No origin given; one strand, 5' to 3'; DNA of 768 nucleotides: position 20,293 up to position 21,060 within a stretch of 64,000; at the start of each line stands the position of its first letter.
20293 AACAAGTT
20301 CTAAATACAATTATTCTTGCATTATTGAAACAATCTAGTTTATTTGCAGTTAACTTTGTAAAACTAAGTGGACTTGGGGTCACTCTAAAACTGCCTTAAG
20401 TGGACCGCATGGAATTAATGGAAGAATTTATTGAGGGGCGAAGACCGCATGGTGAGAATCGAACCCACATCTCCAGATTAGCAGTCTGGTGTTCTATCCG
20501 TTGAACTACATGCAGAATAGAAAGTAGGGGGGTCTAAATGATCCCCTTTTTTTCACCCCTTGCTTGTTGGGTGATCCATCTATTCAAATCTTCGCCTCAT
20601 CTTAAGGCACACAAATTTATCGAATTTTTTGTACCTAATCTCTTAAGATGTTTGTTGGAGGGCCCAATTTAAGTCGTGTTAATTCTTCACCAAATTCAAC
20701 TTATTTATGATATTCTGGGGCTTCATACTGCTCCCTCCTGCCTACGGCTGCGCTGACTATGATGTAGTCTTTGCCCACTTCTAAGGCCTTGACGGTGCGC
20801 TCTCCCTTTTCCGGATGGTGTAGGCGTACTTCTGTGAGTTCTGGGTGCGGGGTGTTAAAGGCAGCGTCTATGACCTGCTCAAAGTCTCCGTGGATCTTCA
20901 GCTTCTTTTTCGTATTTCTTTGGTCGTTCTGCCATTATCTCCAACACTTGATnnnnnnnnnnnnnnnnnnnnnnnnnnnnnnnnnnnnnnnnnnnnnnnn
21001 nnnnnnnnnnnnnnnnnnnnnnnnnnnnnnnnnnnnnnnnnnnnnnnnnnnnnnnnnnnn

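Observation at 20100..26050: AT-rich genomic island (about 35% GC against about 52%) carrying nuclease genes, a dead IS and a large T9SS substrate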

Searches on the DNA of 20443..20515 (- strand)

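Call 43: search_dna_similar(query=window:20443-20515:-, collection=phages, mode=distant, max_evalue=1, max_rows=25)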
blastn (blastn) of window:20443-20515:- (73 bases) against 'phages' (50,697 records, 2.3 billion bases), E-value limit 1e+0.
Records with a match: 683; places in all: 684; records where one place covers at least 80% of the query: 11.
Best place of each record, by identity: 80-90% 625; 60-80% 58.
By first word of the organism name: Escherichia 348; Pseudomonas 107; Shigella 63; Enterobacteria 36; Yersinia 24; Salmonella 13; Streptomyces 11; Tequatrovirus 11; Prevotella 9; Rhizobium 8; and 23 more.
By host as written in the record: Escherichia coli 160; - 88; Pseudomonas aeruginosa 45; Escherichia coli B 24; Shigella sp. 19; Pseudomonas aeruginosa PAO1 17; Yersinia pseudotuberculosis 14; Escherichia coli K-12 12; and 161 more.
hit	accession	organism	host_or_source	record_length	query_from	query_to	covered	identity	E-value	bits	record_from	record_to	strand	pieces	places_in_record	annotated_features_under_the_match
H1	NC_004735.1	Rhodothermus phage RM378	Rhodothermus marinus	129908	3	73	97%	78.1%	7e-6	54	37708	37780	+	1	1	none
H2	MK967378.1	Gordonia phage Trax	Gordonia terrae 3612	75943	3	71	95%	77.0%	3e-4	49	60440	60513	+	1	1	98: tRNA-Tyr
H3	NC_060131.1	Gordonia phage Neville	Gordonia terrae 3612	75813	3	71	95%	77.0%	3e-4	49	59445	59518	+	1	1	95: tRNA-Tyr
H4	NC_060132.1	Gordonia phage Trax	Gordonia terrae 3612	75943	3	71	95%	77.0%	3e-4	49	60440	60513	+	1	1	98: tRNA-Tyr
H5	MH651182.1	Gordonia phage Neville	Gordonia terrae 3612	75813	3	71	95%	77.0%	3e-4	49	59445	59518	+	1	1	95: tRNA-Tyr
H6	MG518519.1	Streptomyces phage Manuel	Streptomyces lividans JI 1326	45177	6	72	92%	79.1%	2e-6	55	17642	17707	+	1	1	tRNA-Arg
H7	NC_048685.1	Streptomyces phage Manuel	Streptomyces lividans JI 1326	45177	6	72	92%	79.1%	2e-6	55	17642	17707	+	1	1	tRNA-Arg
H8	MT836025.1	Bacteriophage sp.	human fecal samples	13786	6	70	89%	75.4%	1e-3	46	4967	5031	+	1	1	record has no annotation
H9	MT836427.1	Bacteriophage sp.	human fecal samples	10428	6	66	84%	78.7%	3e-5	53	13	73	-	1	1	record has no annotation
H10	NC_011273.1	Mycobacterium phage Myrna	Mycobacterium smegmatis str. MC2 155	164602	7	60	74%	87.3%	4e-9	65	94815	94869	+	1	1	162: tRNA-Arg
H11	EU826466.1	Mycobacterium phage Myrna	Mycobacterium sp.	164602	7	60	74%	87.3%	4e-9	65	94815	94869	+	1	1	162: tRNA-Arg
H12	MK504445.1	Lactobacillus phage ATCCB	Lactobacillus brevis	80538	5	62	79%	79.3%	3e-4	48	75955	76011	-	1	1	tRNA-Gly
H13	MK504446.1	Lactobacillus phage SAC12B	Lactobacillus brevis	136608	8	62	75%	80.0%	1e-3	47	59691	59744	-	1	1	none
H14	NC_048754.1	Lactobacillus phage SAC12B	Lactobacillus brevis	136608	8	62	75%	80.0%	1e-3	47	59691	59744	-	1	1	none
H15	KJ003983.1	IAS virus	Homo sapiens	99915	5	63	81%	74.6%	2e-1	40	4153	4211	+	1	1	record has no annotation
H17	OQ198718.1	Kolpuevirus sp. 'frurule'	Bacteroides cellulosilyticus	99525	8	63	77%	76.8%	1e-2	44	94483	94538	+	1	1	tRNA-Arg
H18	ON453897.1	Bacteroides phage Versailles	Bacteroides caecimuris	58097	6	60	75%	78.2%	1e-3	46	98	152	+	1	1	tRNA-Arg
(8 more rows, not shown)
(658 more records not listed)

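Call 44: search_dna_similar(query=window:20443-20515:-, collection=ecoli_genomes, mode=distant, max_evalue=1, max_rows=10)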
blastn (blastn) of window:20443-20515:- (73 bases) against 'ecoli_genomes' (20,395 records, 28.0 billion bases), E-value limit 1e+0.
Records with a match: 3; places in all: 3; records where one place covers at least 80% of the query: 0.
Genomes with a match: 3 of 5426; with a place that covers at least 80% of the query: 0. Places per genome that has any: lowest 1, median 1, highest 1. On chromosomes: 3 places; on plasmids: 0.
Best place of each record, by identity: 80-90% 3.
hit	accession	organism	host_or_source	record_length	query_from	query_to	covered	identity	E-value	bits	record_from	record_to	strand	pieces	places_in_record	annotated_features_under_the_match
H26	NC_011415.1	Escherichia coli SE11 strain SE11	-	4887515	16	60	62%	80.0%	5e-1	42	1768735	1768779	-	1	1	none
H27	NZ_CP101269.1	Escherichia coli strain EC21Z-048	Homo sapiens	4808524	16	60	62%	80.0%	5e-1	42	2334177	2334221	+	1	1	none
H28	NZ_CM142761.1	Escherichia coli strain GPEC79-13-647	chicken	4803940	16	60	62%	80.0%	5e-1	42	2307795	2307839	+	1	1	none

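Call 45: get_annotated_region(hit=H1, flank=15)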
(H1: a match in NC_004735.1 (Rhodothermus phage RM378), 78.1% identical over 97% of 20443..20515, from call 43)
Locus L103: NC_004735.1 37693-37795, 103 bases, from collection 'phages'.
description: Rhodothermus phage RM378, complete genome.
organism: Rhodothermus phage RM378 (NCBI taxid 148943)
taxonomy: Viruses; Duplodnaviria; Heunggongvirae; Uroviricota; Caudoviricetes
host: Rhodothermus marinus; source: -; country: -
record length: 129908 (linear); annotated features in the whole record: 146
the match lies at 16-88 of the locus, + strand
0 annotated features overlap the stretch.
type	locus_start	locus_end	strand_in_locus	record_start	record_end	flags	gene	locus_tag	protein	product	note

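Call 46: get_annotated_region(hit=H10, flank=25)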
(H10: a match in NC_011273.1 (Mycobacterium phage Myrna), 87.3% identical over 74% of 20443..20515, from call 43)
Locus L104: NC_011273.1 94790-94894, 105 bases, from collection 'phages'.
description: Mycobacterium phage Myrna, complete genome.
organism: Mycobacterium phage Myrna (NCBI taxid 546805)
taxonomy: Viruses; Duplodnaviria; Heunggongvirae; Uroviricota; Caudoviricetes; Ceeclamvirinae; Myrnavirus; Myrnavirus myrna
host: Mycobacterium smegmatis str. MC2 155; source: -; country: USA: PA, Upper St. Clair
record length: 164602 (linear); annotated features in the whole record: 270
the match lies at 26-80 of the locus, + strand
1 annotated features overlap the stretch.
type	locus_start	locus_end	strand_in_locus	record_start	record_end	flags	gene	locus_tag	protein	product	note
tRNA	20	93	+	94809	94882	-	162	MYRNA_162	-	tRNA-Arg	-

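Call 47: get_annotated_region(hit=H6, flank=15)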
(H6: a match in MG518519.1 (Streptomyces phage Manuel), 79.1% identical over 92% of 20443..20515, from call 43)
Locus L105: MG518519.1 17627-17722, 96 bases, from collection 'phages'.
description: Streptomyces phage Manuel, complete genome.
organism: Streptomyces phage Manuel (NCBI taxid 2053812)
taxonomy: Viruses; Duplodnaviria; Heunggongvirae; Uroviricota; Caudoviricetes; Beephvirinae; Manuelvirus; Manuelvirus manuel
host: Streptomyces lividans JI 1326; source: soil; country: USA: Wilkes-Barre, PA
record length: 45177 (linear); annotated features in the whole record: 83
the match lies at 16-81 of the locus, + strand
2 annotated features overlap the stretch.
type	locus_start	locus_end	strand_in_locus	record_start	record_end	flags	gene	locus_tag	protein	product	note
tRNA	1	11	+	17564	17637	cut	-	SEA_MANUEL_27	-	tRNA-His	-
tRNA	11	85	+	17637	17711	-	-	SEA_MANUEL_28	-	tRNA-Arg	-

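Call 48: get_annotated_region(hit=H17, flank=25)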
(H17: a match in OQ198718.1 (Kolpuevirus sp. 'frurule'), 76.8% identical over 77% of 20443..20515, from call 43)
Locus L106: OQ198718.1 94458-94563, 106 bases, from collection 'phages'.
description: Kolpuevirus sp. 'frurule' isolate Bc03, complete genome.
organism: Kolpuevirus sp. 'frurule' (NCBI taxid 3028514)
taxonomy: Viruses; Duplodnaviria; Heunggongvirae; Uroviricota; Caudoviricetes; Crassvirales; Steigviridae; Asinivirinae; Kolpuevirus
host: Bacteroides cellulosilyticus; source: wastewater; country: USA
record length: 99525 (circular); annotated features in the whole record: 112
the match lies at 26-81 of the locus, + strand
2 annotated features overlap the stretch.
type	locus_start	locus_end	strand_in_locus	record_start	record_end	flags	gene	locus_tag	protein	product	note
CDS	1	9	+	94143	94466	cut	-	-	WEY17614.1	hypothetical protein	-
tRNA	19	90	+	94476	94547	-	-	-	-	tRNA-Arg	-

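Call 49: get_annotated_region(hit=H18, flank=25)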
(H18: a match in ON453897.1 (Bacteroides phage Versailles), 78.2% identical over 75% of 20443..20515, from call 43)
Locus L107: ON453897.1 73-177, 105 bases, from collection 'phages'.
description: Bacteroides phage Versailles, complete genome.
organism: Bacteroides phage Versailles (NCBI taxid 2951969)
taxonomy: Viruses
host: Bacteroides caecimuris; source: feces; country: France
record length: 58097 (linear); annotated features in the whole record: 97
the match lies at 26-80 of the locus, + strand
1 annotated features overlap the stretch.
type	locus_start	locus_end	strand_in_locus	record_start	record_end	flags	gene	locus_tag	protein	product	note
tRNA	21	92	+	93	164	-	-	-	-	tRNA-Arg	rasttk_feature_creation_tool=tRNAscan-SE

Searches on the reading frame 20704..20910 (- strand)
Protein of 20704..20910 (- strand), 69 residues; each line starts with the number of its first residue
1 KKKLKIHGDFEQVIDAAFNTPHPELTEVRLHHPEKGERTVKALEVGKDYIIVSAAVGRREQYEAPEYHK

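Call 22: search_protein_families(library=ncbifam, proteins=[window:20704-20910:-], max_evalue=1)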
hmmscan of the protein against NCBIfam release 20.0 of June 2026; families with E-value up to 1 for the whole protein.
seq(69 aa): 0 families

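Call 23: search_protein_families(library=padloc, proteins=[window:20704-20910:-], max_evalue=1)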
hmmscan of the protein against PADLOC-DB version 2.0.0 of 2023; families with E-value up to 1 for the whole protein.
seq(69 aa): 0 families

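Call 24: search_protein_families(library=pfam, proteins=[window:20704-20910:-], max_evalue=10)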
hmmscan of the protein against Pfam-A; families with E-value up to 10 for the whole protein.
seq(69 aa): 0 families

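Call 26: find_homologous_proteins(query=window:20704-20910:-, max_evalue=0.01)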
Query seq(69 aa) (69 aa): 1 proteins with E <= 0.01 among 1 candidates.
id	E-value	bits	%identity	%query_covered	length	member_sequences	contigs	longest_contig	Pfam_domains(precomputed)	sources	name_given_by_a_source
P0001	8.0e-29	116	85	97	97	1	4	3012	-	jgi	jgi:hypothetical protein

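Call 29: find_encoding_contigs(protein=P0001, flank=5000, max_places=6)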
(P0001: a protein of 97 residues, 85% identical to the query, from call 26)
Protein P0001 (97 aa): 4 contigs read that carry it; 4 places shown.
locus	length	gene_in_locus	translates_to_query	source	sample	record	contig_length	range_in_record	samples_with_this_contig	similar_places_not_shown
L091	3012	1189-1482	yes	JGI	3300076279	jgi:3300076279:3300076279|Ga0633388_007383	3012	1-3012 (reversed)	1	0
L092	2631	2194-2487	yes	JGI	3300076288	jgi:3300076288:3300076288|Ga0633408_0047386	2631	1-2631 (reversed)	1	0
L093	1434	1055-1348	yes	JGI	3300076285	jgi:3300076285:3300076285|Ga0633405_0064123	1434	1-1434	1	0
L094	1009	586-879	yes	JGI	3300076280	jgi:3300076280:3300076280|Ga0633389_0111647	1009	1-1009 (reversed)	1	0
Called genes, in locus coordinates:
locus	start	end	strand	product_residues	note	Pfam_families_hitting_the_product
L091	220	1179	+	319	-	PF12760:Zn_ribbon_IS1595, PF12762:DDE_Tnp_IS1595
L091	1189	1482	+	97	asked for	-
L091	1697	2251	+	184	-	PF13274:SocA_Panacea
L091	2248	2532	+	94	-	-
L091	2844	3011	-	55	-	?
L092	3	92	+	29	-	?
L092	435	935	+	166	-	-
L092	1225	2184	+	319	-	PF12760:Zn_ribbon_IS1595, PF12762:DDE_Tnp_IS1595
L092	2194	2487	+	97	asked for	-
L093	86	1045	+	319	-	PF12760:Zn_ribbon_IS1595, PF12762:DDE_Tnp_IS1595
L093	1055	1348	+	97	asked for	-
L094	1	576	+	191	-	PF12762:DDE_Tnp_IS1595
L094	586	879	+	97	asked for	-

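Call 85: search_protein_families(library=phrogs, proteins=[P0001], max_evalue=1)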
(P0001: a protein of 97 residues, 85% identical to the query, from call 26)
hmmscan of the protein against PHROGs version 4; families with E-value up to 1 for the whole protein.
P0001 (97 aa): 0 families

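Call 95: find_related_loci(query=P0001, collection=viral_contigs, flank=4000)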
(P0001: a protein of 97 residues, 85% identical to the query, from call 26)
Query P0001 (97 aa) in viral_contigs; peptide patterns used: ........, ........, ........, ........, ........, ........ (x = any residue, [..] = any of these).
42 stretches matched a pattern, but none encodes a relative of the query by tblastn (E <= 1e-3).

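Call 96: search_dna_similar(query=P0001, collection=plasmids, mode=protein, max_evalue=0.01, max_rows=10)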
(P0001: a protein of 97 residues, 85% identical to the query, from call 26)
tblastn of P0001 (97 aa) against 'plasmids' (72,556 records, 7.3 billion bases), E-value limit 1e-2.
No match.

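Call 97: search_dna_similar(query=L091:220-1179:+, collection=plasmids, mode=protein, max_evalue=0.00001, max_rows=10)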
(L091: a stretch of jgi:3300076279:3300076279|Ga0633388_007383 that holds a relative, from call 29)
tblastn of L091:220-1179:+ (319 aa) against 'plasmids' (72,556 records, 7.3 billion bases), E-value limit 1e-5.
Records with a match: 486; places in all: 695; records where one place covers at least 80% of the query: 369.
Best place of each record, by identity: <60% 486.
By first word of the organism name: Sinorhizobium 46; Pseudosulfitobacter 30; Ralstonia 30; Acinetobacter 25; Xanthomonas 18; Aeromonas 18; Rhizobium 17; Mesorhizobium 14; Chondrinema 12; Haloarcula 11; and 119 more.
By predicted mobility (MOB-suite, as given by PLSDB): non-mobilizable 260; conjugative 131; mobilizable 95.
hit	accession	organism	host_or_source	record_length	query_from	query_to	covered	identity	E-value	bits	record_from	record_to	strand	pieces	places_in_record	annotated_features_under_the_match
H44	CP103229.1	Bacteroides faecis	Homo sapiens,cell culture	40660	2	317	99%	42.9%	4e-70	243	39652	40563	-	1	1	IS1595 family transposase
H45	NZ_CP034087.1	Methylocystis rosea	cell culture,groundwater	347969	1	317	99%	40.3%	3e-65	229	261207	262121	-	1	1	IS1595 family transposase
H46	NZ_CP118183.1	Entomospira culicis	Culex pipiens,cell culture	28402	1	316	99%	39.9%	9e-64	224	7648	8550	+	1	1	IS1595 family transposase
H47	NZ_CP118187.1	Entomospira culicis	Culex pipiens,cell culture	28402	1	316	99%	39.9%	9e-64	224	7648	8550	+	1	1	IS1595 family transposase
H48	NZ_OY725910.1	Bacteroides finegoldii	-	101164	2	290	91%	43.5%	8e-65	228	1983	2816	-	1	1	none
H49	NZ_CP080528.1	Mesorhizobium sp. AR07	Oxytropis sp.,Cell culture,root nodule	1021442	12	317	96%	39.7%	1e-57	207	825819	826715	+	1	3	record has no annotation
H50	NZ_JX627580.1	Methylobacterium oryzae CBMB20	-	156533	15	315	94%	38.1%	8e-54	196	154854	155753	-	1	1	IS1595 family transposase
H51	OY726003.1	Phocaeicola massiliensis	-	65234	2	286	89%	39.6%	1e-57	207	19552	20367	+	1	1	record has no annotation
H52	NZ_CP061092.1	Roseomonas marmotae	Marmota himalayana,pure culture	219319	25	314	91%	37.4%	2e-53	194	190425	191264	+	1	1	IS1595 family transposase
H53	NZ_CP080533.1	Mesorhizobium sp. AR02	Oxytropis sp.,Cell culture,root nodule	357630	23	319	89%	38.1%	3e-38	185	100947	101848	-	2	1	none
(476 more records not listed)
